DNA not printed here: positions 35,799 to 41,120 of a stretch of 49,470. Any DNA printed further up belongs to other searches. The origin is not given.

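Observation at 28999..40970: Six-gene, 12-kb orphan operon encoding a putative membrane-embedded complex with no recognisable family or NTPase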

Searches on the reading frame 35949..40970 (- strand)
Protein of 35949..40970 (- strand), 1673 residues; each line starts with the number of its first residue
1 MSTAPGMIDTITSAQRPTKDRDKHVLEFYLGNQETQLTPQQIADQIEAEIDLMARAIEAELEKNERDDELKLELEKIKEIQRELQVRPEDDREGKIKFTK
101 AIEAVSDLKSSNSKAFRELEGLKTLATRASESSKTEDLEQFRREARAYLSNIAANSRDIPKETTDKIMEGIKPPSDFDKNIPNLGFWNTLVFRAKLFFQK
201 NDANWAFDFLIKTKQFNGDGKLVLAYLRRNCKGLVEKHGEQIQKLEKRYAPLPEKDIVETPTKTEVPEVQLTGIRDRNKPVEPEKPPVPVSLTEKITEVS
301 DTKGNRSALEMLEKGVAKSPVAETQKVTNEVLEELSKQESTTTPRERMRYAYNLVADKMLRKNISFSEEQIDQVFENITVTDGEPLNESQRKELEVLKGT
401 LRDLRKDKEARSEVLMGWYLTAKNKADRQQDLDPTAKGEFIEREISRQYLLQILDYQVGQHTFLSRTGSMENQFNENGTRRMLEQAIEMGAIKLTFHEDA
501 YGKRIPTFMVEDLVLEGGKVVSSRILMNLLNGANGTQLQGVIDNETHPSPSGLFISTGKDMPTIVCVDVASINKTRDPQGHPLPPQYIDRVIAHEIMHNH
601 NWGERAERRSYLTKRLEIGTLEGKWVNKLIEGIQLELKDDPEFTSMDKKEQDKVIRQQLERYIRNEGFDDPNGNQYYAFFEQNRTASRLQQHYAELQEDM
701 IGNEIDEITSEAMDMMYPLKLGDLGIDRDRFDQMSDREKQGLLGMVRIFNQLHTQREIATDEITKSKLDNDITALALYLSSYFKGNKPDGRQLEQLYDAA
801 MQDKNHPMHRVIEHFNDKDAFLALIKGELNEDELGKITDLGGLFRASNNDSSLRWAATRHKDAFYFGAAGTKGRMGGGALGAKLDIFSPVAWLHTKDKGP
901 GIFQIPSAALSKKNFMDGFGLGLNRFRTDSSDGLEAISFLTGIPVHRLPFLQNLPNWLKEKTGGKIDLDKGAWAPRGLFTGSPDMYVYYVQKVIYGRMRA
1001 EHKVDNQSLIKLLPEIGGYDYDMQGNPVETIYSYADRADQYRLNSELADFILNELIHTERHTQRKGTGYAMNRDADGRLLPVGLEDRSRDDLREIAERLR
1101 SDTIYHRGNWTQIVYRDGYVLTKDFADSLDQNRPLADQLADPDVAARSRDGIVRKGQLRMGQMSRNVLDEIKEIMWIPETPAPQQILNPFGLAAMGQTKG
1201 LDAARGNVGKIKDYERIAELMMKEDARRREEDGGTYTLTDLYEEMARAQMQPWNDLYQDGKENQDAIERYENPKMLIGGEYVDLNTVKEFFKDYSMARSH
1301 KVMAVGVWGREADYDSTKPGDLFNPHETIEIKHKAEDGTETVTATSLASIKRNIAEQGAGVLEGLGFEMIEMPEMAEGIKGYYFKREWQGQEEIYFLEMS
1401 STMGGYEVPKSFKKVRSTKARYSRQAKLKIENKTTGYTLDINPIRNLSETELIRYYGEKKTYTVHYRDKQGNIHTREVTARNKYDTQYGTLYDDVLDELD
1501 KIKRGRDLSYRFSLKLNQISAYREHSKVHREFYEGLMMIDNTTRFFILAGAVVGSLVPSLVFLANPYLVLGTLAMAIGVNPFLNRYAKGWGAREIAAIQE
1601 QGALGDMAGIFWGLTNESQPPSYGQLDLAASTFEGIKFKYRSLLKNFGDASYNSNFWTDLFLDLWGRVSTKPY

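Call 5: search_protein_families(library=pfam, proteins=[window:35949-40970:-], max_evalue=1)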
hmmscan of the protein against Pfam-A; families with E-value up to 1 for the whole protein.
window:35949-40970:- (1673 aa): 2 families
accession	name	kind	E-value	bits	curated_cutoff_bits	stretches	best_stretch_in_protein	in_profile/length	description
PF22839.2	DUF7015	-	0.14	12.9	35.2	1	1412-1480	29-97/100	Domain of unknown function (DUF7015)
PF19360.4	TadB_TadC_N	-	0.22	11.7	27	1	323-379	47-102/143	TadB/TadC N-terminal domain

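Call 6: search_protein_families(library=ncbifam, proteins=[window:35949-40970:-], max_evalue=1)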
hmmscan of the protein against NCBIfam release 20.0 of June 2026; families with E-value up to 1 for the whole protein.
window:35949-40970:- (1673 aa): 1 family
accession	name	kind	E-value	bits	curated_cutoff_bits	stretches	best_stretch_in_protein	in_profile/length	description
NF033876.2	flagella_HExxH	equivalog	0.00069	19.2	205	1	565-598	107-139/384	flagellinolysin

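Call 10: search_protein_families(library=phrogs, proteins=[window:35949-40970:-], max_evalue=0.1)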
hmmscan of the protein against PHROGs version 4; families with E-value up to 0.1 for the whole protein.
window:35949-40970:- (1673 aa): 1 family
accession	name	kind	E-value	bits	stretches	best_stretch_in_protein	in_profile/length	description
phrog_6918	-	lysis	0.0098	16.9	0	30-67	75-112/114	holin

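Call 33: find_homologous_proteins(query=window:35949-40970:-, max_evalue=0.001)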
Query window:35949-40970:- (1673 aa): 2 proteins with E <= 0.001 among 8000 candidates.
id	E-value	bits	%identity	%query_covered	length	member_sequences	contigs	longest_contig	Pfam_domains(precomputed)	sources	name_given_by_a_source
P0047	0.0e+0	3816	100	100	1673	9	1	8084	-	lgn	-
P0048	0.0e+0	3285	84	100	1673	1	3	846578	-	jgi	jgi:hypothetical protein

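Call 96: search_protein_families(library=padloc, proteins=[window:35949-40970:-], max_evalue=0.01)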
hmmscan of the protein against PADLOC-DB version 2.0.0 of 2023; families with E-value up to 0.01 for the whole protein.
window:35949-40970:- (1673 aa): 0 families

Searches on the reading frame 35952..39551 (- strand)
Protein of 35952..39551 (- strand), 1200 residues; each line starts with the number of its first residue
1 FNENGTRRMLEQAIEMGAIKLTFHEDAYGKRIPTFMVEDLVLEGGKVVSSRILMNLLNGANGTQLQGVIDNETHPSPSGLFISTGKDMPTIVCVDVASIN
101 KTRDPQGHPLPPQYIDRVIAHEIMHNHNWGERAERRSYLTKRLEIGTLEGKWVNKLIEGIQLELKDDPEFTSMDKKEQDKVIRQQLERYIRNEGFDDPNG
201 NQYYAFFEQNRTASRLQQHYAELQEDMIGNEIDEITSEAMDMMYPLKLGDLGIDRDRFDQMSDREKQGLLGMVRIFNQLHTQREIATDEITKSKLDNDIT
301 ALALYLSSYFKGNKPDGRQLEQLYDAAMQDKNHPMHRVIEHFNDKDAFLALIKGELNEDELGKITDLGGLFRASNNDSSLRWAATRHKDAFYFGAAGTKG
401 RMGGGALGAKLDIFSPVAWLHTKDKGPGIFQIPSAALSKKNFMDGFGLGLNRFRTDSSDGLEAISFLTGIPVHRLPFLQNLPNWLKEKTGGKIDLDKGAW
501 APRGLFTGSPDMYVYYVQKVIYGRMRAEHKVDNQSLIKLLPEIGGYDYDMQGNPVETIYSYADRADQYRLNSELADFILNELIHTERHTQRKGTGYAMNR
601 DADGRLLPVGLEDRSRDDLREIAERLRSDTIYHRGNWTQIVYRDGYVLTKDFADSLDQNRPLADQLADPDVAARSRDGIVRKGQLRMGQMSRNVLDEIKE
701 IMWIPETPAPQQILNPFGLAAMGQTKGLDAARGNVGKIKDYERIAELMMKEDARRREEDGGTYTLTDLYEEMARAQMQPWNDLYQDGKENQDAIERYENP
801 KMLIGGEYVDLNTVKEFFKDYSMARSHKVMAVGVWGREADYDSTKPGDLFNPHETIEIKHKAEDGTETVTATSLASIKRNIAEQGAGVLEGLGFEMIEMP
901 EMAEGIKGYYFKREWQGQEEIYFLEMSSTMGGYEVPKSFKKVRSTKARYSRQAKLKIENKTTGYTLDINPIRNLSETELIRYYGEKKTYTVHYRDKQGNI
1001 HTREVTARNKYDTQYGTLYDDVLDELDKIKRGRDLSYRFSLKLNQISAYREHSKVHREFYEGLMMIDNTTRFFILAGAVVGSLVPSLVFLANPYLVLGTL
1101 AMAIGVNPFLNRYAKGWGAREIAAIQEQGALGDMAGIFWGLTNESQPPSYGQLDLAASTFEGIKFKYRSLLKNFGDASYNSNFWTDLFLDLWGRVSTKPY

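Call 60: find_homologous_proteins(query=A6, max_evalue=0.001)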
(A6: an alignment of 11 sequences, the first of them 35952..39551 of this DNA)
Query A6 (11 sequences) (1200 aa, profile of the alignment): 4 proteins with E <= 0.001 among 8000 candidates.
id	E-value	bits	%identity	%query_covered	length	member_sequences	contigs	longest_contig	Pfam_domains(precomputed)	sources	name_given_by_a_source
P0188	0.0e+0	1286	41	100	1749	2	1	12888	-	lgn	-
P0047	0.0e+0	1228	100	100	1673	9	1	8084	-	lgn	-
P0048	0.0e+0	1153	86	100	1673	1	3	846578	-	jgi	jgi:hypothetical protein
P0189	2.4e-243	829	49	100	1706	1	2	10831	-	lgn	-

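Call 62: search_solved_structures(query=A6, max_evalue=10, show_alignments=3)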
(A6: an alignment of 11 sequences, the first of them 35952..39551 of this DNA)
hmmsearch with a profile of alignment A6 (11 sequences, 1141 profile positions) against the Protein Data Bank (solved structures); distinct sequences matched with E-value up to 10: 1.
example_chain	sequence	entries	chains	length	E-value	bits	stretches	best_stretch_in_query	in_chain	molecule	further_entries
6y07_A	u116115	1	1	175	0.37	11.9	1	134-208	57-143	sohair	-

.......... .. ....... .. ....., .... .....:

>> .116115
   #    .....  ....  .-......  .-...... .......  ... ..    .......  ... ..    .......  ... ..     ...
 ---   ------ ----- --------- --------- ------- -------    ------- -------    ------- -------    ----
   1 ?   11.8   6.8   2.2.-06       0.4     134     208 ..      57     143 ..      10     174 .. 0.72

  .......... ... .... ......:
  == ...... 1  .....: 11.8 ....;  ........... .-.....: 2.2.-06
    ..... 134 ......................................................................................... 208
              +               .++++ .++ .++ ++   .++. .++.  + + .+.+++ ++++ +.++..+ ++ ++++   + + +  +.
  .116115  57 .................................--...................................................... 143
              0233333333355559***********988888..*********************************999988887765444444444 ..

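Call 89: search_protein_families(library=pfam, alignment_id=A6, max_evalue=1)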
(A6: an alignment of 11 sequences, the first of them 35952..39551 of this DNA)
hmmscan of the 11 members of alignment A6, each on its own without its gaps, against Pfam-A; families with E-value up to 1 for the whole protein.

A. member 1, window:35952-39551:- (1200 aa): 1 family
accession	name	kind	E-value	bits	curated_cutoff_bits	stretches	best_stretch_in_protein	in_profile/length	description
PF22839.2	DUF7015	-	0.094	13.4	35.2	1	939-1007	29-97/100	Domain of unknown function (DUF7015)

B. families by the number of members that match (of 11 scanned): 4 families
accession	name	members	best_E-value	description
PF07862.16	Nif11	1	0.043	Nif11 domain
PF22839.2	DUF7015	1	0.094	Domain of unknown function (DUF7015)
PF22227.1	DNA_pol3_gamma_R_C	1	0.19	DNA polymerase III gamma subunit-related, C-terminal domain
PF16471.10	JIP_LZII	1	0.24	JNK-interacting protein leucine zipper II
